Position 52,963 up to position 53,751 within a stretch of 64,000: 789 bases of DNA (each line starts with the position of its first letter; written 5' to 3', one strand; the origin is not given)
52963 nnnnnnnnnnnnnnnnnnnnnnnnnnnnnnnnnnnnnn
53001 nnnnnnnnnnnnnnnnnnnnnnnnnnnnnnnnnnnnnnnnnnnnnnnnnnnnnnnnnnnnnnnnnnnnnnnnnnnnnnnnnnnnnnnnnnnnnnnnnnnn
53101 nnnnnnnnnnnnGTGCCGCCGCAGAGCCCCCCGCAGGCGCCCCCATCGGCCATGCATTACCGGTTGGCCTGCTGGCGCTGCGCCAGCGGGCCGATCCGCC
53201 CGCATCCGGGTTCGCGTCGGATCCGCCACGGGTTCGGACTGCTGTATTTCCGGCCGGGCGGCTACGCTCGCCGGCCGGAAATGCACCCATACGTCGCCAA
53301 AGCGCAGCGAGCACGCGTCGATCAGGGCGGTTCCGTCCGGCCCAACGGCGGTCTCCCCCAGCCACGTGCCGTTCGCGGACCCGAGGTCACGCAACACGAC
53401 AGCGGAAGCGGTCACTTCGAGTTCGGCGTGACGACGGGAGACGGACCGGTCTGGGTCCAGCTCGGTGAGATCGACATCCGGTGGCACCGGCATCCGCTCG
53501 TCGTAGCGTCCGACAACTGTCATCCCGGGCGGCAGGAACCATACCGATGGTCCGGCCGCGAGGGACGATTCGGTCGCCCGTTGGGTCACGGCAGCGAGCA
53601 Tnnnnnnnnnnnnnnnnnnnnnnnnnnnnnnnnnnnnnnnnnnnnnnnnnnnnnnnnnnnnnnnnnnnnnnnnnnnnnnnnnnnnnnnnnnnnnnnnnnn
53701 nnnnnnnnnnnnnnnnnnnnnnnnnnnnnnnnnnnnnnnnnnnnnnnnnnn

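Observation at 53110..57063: FHA protein, Thr-repeat membrane protein and receptor-like Ser/Thr kinase divergent from the eccC operon: candidate phospho-threonine regulatory module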

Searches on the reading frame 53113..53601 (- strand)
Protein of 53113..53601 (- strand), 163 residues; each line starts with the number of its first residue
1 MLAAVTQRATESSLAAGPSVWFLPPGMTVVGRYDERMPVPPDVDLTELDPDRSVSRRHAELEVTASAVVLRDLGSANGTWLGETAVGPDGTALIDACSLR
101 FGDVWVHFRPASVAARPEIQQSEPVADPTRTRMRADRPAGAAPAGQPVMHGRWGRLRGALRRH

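Call 28: search_solved_structures(query=window:53113-53601:-, max_evalue=0.001, show_alignments=3)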
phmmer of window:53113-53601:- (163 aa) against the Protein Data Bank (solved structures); distinct sequences matched with E-value up to 0.001: 0.

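Call 29: search_solved_structures(query=window:53113-53601:-, max_evalue=10, show_alignments=4)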
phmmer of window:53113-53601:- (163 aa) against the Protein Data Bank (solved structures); distinct sequences matched with E-value up to 10: 26.
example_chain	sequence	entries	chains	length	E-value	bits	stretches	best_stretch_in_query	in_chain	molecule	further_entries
1uht_A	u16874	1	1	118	0.0028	21.1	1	50-102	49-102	expressed protein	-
3po8_A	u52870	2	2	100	0.0047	20.4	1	50-108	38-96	Putative uncharacterized protein TB39.8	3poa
3umz_A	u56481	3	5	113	0.0065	20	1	47-81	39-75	Mediator of DNA damage checkpoint protein 1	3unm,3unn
3un0_B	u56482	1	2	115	0.0068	19.9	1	47-81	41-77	Mediator of DNA damage checkpoint protein 1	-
3uot_A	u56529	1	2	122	0.0079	19.7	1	47-81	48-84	Mediator of DNA damage checkpoint protein 1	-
2lc1_A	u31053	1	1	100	0.0094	19.4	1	50-88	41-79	Putative uncharacterized protein TB39.8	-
6hc0_B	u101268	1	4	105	0.01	19.3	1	49-104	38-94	GGDEF domain protein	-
6cah_A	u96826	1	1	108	0.011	19.3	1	17-118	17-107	ABC transporter ATP-binding/permease protein Rv1747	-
6hc1_A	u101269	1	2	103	0.011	19.3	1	49-103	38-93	GGDEF domain protein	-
2kkl_A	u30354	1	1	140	0.011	19.2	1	41-92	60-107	Uncharacterized protein Mb1858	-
6i2q_B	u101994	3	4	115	0.012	19.2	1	41-94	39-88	Glycogen accumulation regulator GarA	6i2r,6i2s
8p5r_G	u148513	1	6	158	0.017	18.6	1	41-93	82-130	Glycogen accumulation regulator GarA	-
6i2p_D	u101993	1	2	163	0.018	18.5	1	41-93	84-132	Glycogen accumulation regulator GarA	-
2kfu_A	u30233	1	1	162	0.019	18.4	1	41-91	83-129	Rv1827 pThr 22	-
7rj3_A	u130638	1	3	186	0.024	18.1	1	41-92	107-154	Glycogen accumulation regulator GarA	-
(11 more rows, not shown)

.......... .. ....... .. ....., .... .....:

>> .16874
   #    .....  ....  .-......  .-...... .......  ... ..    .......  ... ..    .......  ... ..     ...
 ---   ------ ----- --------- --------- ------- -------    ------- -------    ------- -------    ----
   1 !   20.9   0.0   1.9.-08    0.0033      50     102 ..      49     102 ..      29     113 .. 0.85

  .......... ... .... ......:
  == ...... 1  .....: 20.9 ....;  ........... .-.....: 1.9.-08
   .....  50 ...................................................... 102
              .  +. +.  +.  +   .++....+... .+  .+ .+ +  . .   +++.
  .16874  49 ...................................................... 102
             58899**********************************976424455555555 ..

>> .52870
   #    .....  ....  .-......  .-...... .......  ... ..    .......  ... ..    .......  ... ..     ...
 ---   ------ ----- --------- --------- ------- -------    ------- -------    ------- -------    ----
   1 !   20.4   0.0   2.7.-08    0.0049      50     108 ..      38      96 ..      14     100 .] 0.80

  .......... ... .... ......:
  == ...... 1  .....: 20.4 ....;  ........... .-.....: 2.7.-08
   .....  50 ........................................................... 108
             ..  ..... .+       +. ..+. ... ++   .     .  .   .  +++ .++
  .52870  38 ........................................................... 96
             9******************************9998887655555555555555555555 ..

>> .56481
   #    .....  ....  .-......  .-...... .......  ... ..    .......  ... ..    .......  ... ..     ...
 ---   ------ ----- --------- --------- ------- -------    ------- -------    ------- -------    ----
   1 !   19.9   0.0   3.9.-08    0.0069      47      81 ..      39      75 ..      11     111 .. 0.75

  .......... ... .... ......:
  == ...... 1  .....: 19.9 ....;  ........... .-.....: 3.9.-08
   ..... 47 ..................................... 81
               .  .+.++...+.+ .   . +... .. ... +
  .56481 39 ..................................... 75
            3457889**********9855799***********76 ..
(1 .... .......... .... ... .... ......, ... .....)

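Call 38: find_homologous_proteins(query=window:53113-53601:-, max_evalue=0.001)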
Query window:53113-53601:- (163 aa): 28 proteins with E <= 0.001 among 696 candidates.
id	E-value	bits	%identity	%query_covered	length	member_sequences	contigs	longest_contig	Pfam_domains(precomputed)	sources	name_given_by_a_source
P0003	1.1e-99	349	99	98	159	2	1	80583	PF00498.32,PF16697.11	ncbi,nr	ncbi:MAG TPA: FHA domain-containing protein [Mycobacteriales bacterium]|nr:FHA domain-containing pro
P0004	1.9e-88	313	89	100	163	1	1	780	PF00498.32,PF16697.11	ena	-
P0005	4.8e-19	87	43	86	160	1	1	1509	PF00498.32,PF16697.11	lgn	-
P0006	6.9e-12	64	36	67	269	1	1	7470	PF00498.32,PF16697.11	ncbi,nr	ncbi:MAG: FHA domain-containing protein, partial [Deltaproteobacteria bacterium]|nr:FHA domain-conta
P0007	7.4e-12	64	45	60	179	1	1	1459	PF00498.32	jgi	-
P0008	1.1e-10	60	61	20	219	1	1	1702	PF00498.32,PF16697.11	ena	-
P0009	3.9e-9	55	41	57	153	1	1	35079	PF00498.32,PF16697.11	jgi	jgi:pSer/pThr/pTyr-binding forkhead associated (FHA) protein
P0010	6.1e-9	54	43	61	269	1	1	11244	PF00498.32,PF16697.11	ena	-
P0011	1.4e-8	53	46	48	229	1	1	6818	PF00498.32,PF16697.11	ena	-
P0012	3.8e-8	52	47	53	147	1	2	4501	PF00498.32,PF16697.11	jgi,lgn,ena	jgi:hypothetical protein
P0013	6.7e-8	51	45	48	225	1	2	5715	PF00498.32,PF16697.11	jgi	-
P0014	1.2e-7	50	37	72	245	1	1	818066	PF00498.32,PF16697.11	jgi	jgi:pSer/pThr/pTyr-binding forkhead associated (FHA) protein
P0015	1.4e-7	50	41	82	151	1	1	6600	PF00498.32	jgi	jgi:predicted component of type VI protein secretion system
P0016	1.5e-7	50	39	66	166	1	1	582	PF00498.32,PF16697.11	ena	-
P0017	1.6e-7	50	46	56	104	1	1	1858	PF00498.32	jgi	jgi:serine/threonine-protein kinase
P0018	1.3e-6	47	50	36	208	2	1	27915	PF13240.12,PF00498.32,PF12773.14,PF24463.2,PF13248.12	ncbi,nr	ncbi:MAG: zinc ribbon domain-containing protein [Thermoflexales bacterium]|nr:zinc ribbon domain-con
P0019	2.2e-6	46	40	64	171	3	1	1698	PF00498.32,PF16697.11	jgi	jgi:hypothetical protein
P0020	3.8e-6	45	43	49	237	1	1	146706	PF00498.32,PF16697.11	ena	-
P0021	6.6e-6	44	45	31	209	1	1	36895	PF00498.32,PF16697.11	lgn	-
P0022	6.7e-6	44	50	36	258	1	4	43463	PF00498.32,PF16697.11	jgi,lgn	jgi:predicted component of type VI protein secretion system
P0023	8.8e-6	44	42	50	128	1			PF00498.32,PF16697.11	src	-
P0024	3.6e-5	42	44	39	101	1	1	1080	PF00498.32,PF16697.11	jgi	jgi:ABC transport system ATP-binding/permease protein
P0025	2.2e-4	39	38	52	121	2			PF00498.32,PF16697.11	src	-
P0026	2.5e-4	39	44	60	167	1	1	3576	PF00498.32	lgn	-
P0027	3.2e-4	39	37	53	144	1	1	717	PF00498.32,PF16697.11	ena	-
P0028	3.6e-4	39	45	40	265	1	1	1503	PF00498.32,PF16697.11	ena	-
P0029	6.4e-4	38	43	53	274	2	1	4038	PF00498.32,PF16697.11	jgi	jgi:predicted component of type VI protein secretion system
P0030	8.7e-4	38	43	37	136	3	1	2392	PF00498.32,PF16697.11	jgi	-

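Call 41: find_encoding_contigs(protein=P0005, flank=10000)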
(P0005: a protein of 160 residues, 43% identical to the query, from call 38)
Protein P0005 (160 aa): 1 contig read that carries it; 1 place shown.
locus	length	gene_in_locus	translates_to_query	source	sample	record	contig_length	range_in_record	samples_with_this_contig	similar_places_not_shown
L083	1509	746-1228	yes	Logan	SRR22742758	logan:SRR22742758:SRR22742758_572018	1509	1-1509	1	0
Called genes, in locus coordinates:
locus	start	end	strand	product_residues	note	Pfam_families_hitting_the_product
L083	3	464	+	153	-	?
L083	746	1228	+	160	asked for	PF16697:Yop-YscD_cpl (weak), PF00498:FHA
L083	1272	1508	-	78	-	?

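Call 42: find_encoding_contigs(protein=P0003, flank=10000)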
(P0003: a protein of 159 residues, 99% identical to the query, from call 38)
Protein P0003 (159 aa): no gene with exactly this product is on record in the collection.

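Call 49: find_encoding_contigs(protein=P0009, flank=10000, max_places=2)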
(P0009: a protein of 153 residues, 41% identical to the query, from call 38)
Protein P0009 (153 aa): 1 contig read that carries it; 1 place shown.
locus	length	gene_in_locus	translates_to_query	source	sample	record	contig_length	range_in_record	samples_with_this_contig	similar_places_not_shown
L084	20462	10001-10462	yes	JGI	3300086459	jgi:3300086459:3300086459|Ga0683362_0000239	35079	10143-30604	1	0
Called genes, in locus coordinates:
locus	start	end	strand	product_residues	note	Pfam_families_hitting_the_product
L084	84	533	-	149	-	PF01796:OB_ChsH2_C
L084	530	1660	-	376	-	PF00108:Thiolase_N, PF02803:Thiolase_C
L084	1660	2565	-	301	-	PF00106:adh_short, PF08659:KR, PF13561:adh_short_C2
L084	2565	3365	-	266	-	PF00378:ECH_1, PF16113:ECH_2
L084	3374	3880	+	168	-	-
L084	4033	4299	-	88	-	PF01329:Pterin_4a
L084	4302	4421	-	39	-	-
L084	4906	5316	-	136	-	PF01850:PIN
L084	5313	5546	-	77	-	-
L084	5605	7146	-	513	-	PF00501:AMP-binding, PF13193:AMP-binding_C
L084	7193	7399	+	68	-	PF06902:Fer4_19 (weak), PF13459:Fer4_15, PF13370:Fer4_13 (weak)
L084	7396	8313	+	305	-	PF13452:FAS1_DH_region, PF12172:zf-ChsH2, PF01796:OB_ChsH2_C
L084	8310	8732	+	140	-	PF01575:MaoC_dehydratas (weak)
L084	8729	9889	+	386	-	PF00108:Thiolase_N (faint), PF22691:Thiolase_C_1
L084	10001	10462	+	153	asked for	PF16697:Yop-YscD_cpl (weak), PF00498:FHA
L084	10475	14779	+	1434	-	PF00498:FHA, PF16697:Yop-YscD_cpl, PF13191:AAA_16 (faint), PF01580:FtsK_SpoIIIE, PF05729:NACHT (faint), PF13401:AAA_22 (faint), PF13555:AAA_29 (faint), PF01580:FtsK_SpoIIIE, +2 more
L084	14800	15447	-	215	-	-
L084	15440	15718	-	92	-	-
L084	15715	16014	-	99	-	PF06013:WXG100, PF10824:T7SS_ESX_EspC (weak)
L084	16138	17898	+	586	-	PF00069:Pkinase, PF07714:PK_Tyr_Ser-Thr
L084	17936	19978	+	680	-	PF13191:AAA_16 (faint), PF13401:AAA_22 (faint), PF05496:RuvB_N (faint), PF00004:AAA, PF07728:AAA_5 (faint), PF13173:AAA_14 (faint), PF00004:AAA, PF17862:AAA_lid_3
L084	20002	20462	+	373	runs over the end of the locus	PF03060:NMO, PF01070:FMN_dh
